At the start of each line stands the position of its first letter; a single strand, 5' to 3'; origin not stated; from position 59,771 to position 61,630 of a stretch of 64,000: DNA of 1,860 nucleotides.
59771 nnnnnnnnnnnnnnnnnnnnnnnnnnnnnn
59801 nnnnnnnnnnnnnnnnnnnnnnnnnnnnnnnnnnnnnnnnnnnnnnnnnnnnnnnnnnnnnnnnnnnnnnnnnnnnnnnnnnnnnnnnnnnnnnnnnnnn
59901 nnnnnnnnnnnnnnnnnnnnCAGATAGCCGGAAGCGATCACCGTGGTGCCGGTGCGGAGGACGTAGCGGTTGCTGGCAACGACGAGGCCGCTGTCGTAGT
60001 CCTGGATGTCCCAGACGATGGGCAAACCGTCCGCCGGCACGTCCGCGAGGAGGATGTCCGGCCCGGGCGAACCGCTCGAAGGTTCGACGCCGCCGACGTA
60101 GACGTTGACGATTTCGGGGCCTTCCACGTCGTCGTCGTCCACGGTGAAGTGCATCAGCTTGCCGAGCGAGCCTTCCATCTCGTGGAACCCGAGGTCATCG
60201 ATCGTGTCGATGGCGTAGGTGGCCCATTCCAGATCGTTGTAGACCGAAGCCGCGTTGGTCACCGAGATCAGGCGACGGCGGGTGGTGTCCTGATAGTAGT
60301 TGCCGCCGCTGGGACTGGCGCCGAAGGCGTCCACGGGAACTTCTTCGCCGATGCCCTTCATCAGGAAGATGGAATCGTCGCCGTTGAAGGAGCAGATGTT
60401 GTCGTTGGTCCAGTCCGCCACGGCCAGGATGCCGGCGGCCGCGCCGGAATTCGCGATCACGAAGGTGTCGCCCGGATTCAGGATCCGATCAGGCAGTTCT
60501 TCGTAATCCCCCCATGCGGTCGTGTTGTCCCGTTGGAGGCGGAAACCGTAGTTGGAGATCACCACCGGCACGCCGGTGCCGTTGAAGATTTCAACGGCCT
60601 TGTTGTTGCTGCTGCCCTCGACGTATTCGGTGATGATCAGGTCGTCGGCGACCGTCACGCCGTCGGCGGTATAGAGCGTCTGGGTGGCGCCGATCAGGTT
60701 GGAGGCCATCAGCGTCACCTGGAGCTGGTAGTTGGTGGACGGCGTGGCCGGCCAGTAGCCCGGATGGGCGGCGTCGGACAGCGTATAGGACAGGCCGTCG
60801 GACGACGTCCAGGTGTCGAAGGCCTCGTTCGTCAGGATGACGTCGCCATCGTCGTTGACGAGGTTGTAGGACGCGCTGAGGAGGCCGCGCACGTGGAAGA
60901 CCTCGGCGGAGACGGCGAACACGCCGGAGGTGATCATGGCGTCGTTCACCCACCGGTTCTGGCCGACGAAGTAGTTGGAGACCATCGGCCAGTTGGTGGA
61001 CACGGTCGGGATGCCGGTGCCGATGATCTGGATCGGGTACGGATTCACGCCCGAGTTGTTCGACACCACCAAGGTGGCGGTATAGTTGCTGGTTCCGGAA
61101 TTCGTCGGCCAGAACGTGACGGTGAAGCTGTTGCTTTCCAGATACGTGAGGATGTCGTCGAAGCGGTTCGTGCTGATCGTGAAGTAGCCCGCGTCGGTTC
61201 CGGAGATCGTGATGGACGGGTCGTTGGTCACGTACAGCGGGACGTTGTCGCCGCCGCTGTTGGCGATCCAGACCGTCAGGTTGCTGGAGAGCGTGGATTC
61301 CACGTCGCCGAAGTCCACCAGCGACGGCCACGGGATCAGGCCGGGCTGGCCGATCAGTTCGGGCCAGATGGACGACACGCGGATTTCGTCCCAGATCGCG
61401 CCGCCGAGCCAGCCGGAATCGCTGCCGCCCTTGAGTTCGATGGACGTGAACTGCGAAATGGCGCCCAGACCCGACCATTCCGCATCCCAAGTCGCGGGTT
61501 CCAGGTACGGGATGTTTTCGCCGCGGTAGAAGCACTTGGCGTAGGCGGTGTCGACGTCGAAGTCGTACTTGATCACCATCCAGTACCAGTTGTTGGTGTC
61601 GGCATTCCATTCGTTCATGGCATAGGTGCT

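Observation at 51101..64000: Giant (>4.3k aa) modular surface protein with lamin-tail, ASH/choice-of-anchor-D and FN3 modules; no recognisable C-terminal sorting signal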

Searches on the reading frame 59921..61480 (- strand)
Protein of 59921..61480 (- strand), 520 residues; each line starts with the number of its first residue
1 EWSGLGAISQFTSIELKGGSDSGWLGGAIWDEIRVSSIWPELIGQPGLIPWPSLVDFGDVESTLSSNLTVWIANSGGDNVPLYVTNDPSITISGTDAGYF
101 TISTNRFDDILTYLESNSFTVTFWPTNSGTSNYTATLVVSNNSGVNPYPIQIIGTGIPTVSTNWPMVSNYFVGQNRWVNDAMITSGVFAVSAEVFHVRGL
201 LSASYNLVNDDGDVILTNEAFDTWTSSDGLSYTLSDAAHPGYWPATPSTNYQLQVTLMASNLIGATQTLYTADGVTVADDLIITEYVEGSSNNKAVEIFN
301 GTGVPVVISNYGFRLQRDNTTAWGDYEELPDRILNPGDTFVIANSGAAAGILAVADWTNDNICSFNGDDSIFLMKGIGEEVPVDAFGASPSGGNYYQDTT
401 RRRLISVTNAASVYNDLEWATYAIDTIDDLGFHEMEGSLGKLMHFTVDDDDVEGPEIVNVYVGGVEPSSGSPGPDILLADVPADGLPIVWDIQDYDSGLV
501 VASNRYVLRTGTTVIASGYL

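Call 32: search_protein_families(library=pfam, proteins=[window:59921-61480:-], max_evalue=1)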
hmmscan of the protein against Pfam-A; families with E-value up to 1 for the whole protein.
window:59921-61480:- (520 aa): 2 families
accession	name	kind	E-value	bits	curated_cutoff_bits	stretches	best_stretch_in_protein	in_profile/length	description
PF00932.25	LTD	-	2.6e-12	47.5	34.3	1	278-386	5-105/109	Lamin Tail Domain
PF24507.1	Ig_CFAP65_4th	-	0.061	14.2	27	1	115-156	38-76/76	CFAP65, fourth Ig-like domain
